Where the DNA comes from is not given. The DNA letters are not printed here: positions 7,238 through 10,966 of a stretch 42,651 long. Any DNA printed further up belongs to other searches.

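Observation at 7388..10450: One polypeptide fusing a complete multicopper oxidase to a complete galactose/glyoxal-oxidase-type copper radical oxidase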

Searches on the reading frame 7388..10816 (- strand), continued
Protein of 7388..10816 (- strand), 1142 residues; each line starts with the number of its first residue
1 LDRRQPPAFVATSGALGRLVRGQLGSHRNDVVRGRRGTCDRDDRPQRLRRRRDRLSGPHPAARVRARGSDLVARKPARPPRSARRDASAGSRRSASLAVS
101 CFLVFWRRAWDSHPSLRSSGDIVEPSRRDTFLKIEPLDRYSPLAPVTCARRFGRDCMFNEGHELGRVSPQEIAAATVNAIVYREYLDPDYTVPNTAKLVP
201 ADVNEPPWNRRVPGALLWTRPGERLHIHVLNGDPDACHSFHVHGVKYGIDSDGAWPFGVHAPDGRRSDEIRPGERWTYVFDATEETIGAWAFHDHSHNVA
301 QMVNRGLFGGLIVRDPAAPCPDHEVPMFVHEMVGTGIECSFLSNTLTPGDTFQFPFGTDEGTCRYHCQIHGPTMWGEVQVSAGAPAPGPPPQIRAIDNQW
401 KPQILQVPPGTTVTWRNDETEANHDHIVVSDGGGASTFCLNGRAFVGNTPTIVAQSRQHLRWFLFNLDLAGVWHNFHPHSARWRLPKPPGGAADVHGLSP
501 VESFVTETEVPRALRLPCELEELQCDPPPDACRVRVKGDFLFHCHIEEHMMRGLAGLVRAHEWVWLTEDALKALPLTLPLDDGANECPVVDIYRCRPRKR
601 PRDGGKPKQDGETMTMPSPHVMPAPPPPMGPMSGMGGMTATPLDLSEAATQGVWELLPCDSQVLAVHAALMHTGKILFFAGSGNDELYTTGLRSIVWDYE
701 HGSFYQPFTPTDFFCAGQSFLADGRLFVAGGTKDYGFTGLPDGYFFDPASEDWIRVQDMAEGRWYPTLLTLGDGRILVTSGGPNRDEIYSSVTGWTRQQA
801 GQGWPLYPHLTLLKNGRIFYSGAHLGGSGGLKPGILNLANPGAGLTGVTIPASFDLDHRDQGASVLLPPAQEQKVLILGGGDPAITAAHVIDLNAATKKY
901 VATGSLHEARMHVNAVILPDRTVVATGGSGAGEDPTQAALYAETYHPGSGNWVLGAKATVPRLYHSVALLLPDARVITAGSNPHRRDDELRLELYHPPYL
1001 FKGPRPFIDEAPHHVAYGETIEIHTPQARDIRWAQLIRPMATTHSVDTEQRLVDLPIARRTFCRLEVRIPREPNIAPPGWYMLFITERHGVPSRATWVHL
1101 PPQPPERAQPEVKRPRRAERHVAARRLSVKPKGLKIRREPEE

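Call 63: find_encoding_contigs(protein=P0097, flank=8000, max_places=2)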
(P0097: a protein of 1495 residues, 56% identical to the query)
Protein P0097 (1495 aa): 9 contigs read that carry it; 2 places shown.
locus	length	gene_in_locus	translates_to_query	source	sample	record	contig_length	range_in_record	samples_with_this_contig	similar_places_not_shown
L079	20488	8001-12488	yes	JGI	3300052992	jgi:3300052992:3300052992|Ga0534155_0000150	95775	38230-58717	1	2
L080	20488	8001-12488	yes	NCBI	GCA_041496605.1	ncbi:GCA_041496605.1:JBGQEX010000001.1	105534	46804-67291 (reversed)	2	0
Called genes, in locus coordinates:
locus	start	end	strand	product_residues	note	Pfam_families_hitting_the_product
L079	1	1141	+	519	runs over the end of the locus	PF00005:ABC_tran, PF13304:AAA_21 (faint), PF00005:ABC_tran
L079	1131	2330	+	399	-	PF02653:BPD_transp_2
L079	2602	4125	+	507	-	PF00005:ABC_tran, PF13304:AAA_21 (faint), PF00005:ABC_tran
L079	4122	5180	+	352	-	PF02653:BPD_transp_2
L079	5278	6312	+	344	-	PF02653:BPD_transp_2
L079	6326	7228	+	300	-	PF05035:DGOK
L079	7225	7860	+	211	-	PF01081:Aldolase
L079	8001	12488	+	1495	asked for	PF07731:Cu-oxidase_2 (faint), PF07732:Cu-oxidase_3, PF24681:Kelch_KLHDC2_KLHL20_DRC7 (faint), PF01344:Kelch_1 (faint), PF07250:Glyoxal_oxid_N, PF09118:GO-like_E_set, PF17990:LodA_N, PF18417:LodA_C, +1 more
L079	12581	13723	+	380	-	PF00890:FAD_binding_2 (weak), PF01266:DAO (weak), PF01494:FAD_binding_3, PF12831:FAD_oxidored (weak), PF13450:NAD_binding_8 (faint), PF04820:Trp_halogenase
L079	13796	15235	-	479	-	PF00171:Aldedh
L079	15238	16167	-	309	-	PF00701:DHDPS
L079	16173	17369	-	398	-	PF02746:MR_MLE_N, PF13378:MR_MLE_C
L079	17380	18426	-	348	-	PF04166:PdxA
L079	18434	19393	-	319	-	PF03401:TctC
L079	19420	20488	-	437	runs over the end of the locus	PF06808:DctM, PF03600:CitMHS (weak)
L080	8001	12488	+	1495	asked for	PF07731:Cu-oxidase_2 (faint), PF07732:Cu-oxidase_3, PF24681:Kelch_KLHDC2_KLHL20_DRC7 (faint), PF01344:Kelch_1 (faint), PF07250:Glyoxal_oxid_N, PF09118:GO-like_E_set, PF17990:LodA_N, PF18417:LodA_C, +1 more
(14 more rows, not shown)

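Call 72: find_encoding_contigs(protein=P0007, flank=8000, max_places=2)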
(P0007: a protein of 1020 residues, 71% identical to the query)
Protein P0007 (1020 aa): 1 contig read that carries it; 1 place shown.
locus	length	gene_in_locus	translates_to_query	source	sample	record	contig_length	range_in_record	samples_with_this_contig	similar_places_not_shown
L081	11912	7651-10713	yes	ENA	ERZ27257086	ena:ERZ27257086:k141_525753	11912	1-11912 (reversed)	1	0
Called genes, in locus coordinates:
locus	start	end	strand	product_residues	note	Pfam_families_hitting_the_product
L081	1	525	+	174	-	?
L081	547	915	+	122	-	-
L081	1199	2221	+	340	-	PF13565:HTH_32 (weak), PF13683:rve_3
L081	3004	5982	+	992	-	PF00264:Tyrosinase, PF00092:VWA (weak), PF13519:VWA_2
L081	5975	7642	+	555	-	PF01179:Cu_amine_oxid (weak)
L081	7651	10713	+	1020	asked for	PF07732:Cu-oxidase_3, PF07731:Cu-oxidase_2, PF24981:Beta-prop_ATRN-LZTR1 (faint), PF07250:Glyoxal_oxid_N, PF09118:GO-like_E_set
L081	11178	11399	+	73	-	-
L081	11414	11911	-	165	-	?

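Call 73: find_encoding_contigs(protein=P0003, flank=8000, max_places=2)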
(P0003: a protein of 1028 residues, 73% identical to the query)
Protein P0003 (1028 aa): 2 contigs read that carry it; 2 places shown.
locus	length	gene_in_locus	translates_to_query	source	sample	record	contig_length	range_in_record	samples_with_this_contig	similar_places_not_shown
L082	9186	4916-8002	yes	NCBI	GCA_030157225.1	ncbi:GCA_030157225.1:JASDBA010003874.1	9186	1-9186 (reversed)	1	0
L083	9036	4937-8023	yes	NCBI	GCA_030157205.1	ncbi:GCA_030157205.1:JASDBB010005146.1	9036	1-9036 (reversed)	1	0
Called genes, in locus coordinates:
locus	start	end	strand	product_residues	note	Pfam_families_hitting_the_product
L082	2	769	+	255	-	?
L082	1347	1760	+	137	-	-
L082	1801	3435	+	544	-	PF01011:PQQ, PF13360:PQQ_2 (faint), PF13570:Beta-prop_ACSF4 (faint)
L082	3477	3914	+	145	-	-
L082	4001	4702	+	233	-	PF00872:Transposase_mut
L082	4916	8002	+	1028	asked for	PF07731:Cu-oxidase_2 (faint), PF07732:Cu-oxidase_3, PF07250:Glyoxal_oxid_N, PF09118:GO-like_E_set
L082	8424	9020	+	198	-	-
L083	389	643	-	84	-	-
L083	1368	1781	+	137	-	-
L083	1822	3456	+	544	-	PF01011:PQQ, PF13360:PQQ_2 (faint), PF13570:Beta-prop_ACSF4 (faint)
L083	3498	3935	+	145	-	-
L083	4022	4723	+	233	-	PF00872:Transposase_mut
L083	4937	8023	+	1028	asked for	PF07731:Cu-oxidase_2 (faint), PF07732:Cu-oxidase_3, PF07250:Glyoxal_oxid_N, PF09118:GO-like_E_set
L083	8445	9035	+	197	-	?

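Call 75: search_protein_families(library=pfam, proteins=[L081:5975-7642:+, L081:3004-5982:+, L082:1801-3435:+], max_evalue=0.01)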
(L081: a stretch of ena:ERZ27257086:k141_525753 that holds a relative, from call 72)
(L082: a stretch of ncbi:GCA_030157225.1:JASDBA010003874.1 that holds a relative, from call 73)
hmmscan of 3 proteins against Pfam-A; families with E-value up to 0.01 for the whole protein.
L081:5975-7642:+ (555 aa): 1 family
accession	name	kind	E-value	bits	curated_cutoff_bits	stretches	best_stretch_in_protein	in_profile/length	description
PF01179.26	Cu_amine_oxid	-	5.6e-10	39.1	27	1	400-534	209-376/407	Copper amine oxidase, enzyme domain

L081:3004-5982:+ (992 aa): 3 families
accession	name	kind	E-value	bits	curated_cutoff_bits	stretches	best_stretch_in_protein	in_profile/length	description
PF00264.25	Tyrosinase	-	2.1e-26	94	22.6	1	48-255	3-214/214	Common central domain of tyrosinase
PF13519.12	VWA_2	-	1.2e-11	45.6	27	1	457-575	1-106/107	von Willebrand factor type A domain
PF00092.34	VWA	-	4.6e-07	30.7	23.8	1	457-617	2-154/174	von Willebrand factor type A domain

L082:1801-3435:+ (544 aa): 3 families
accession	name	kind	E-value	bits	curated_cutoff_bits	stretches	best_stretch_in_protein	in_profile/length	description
PF13360.13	PQQ_2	-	4.8e-20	72.7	27.6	4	72-113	24-106/233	Outer membrane protein assembly factor BamB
PF01011.28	PQQ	-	4e-15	56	26.7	1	47-362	20-334/595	Glucose/ethanol/alcohol dehydrogenase, beta-propeller domain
PF13570.13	Beta-prop_ACSF4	-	9.8e-12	45.3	133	0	82-107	62-87/329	Beta-alanine-activating enzyme, beta-propeller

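Call 76: find_encoding_contigs(protein=P0011, flank=7000, max_places=1)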
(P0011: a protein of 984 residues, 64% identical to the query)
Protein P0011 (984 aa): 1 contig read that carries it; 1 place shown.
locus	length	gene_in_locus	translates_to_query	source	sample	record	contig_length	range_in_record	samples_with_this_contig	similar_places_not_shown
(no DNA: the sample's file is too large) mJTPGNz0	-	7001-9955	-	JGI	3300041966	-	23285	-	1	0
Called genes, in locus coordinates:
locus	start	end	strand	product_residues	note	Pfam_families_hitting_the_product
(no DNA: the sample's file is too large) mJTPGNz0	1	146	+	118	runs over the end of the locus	?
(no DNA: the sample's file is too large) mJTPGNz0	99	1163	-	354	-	-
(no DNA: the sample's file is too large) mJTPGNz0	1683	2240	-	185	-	-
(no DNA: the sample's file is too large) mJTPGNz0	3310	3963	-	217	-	-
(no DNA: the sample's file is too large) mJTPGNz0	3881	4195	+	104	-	-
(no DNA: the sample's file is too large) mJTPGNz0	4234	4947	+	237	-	-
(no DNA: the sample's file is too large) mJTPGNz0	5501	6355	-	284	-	PF01179:Cu_amine_oxid (faint)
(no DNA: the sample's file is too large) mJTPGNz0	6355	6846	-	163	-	-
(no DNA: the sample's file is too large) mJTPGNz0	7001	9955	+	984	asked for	PF07731:Cu-oxidase_2 (faint), PF07732:Cu-oxidase_3, PF07646:Kelch_2 (faint), PF13964:Beta-prop_Calicin (faint), PF24681:Kelch_KLHDC2_KLHL20_DRC7 (faint), PF24981:Beta-prop_ATRN-LZTR1 (faint), PF07250:Glyoxal_oxid_N, PF09118:GO-like_E_set, +1 more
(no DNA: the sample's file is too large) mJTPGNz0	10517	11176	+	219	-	-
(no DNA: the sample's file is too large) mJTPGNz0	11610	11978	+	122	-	-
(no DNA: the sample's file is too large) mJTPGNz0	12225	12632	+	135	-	PF00027:cNMP_binding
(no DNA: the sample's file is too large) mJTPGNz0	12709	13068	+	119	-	-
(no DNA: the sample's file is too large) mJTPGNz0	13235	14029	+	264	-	PF00211:Guanylate_cyc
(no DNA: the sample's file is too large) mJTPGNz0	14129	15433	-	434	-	PF13449:Phytase-like (faint), PF24684:Vgb_lyase, PF08450:SGL (faint), PF01436:NHL (faint)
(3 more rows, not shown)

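Call 77: find_encoding_contigs(protein=P0017, flank=7000, max_places=1)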
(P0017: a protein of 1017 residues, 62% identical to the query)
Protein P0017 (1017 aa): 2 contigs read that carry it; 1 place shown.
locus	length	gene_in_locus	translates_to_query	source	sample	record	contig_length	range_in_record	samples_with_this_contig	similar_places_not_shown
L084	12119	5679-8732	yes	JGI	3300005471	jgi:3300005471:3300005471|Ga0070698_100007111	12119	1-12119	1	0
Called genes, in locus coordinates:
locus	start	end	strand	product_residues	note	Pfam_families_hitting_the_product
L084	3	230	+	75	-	?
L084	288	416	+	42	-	-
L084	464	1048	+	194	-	-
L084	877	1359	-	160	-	-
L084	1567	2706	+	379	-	PF01368:DHH (weak)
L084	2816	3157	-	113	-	-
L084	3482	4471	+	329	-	-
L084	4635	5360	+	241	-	PF01186:Lysyl_oxidase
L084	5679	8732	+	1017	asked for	PF07731:Cu-oxidase_2 (faint), PF07732:Cu-oxidase_3, PF07250:Glyoxal_oxid_N, PF09118:GO-like_E_set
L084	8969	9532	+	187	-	-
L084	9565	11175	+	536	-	PF01011:PQQ, PF13360:PQQ_2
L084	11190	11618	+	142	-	-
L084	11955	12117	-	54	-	?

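Call 78: find_encoding_contigs(protein=P0009, flank=7000, max_places=1)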
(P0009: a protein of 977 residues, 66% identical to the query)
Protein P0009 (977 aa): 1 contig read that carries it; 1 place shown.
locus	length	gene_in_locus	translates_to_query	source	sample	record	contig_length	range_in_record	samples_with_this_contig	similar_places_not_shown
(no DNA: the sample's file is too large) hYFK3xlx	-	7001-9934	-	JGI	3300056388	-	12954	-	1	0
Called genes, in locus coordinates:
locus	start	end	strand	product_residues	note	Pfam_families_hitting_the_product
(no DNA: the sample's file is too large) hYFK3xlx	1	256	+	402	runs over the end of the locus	PF08450:SGL (faint), PF10282:Lactonase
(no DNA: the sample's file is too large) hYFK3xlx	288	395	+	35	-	-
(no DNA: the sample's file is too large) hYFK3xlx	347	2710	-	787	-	PF00069:Pkinase, PF01636:APH (faint), PF07714:PK_Tyr_Ser-Thr, PF03109:ABC1 (weak), PF07719:TPR_2 (faint), PF13431:TPR_17 (faint), PF00515:TPR_1 (faint), PF13432:TPR_16 (weak), +3 more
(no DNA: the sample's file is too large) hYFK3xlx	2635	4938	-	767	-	PF02463:SMC_N, PF13166:AAA_13 (faint), PF13476:AAA_23, PF13304:AAA_21 (faint)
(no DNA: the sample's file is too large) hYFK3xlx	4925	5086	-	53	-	-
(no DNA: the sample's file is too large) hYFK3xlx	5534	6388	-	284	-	-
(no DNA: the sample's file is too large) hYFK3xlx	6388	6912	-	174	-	-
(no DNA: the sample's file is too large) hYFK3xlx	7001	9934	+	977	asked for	PF07731:Cu-oxidase_2 (faint), PF07732:Cu-oxidase_3, PF13964:Beta-prop_Calicin (faint), PF24681:Kelch_KLHDC2_KLHL20_DRC7 (faint), PF24981:Beta-prop_ATRN-LZTR1 (faint), PF07250:Glyoxal_oxid_N (weak), PF07250:Glyoxal_oxid_N, PF09118:GO-like_E_set, +1 more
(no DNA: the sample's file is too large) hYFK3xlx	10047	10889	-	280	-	?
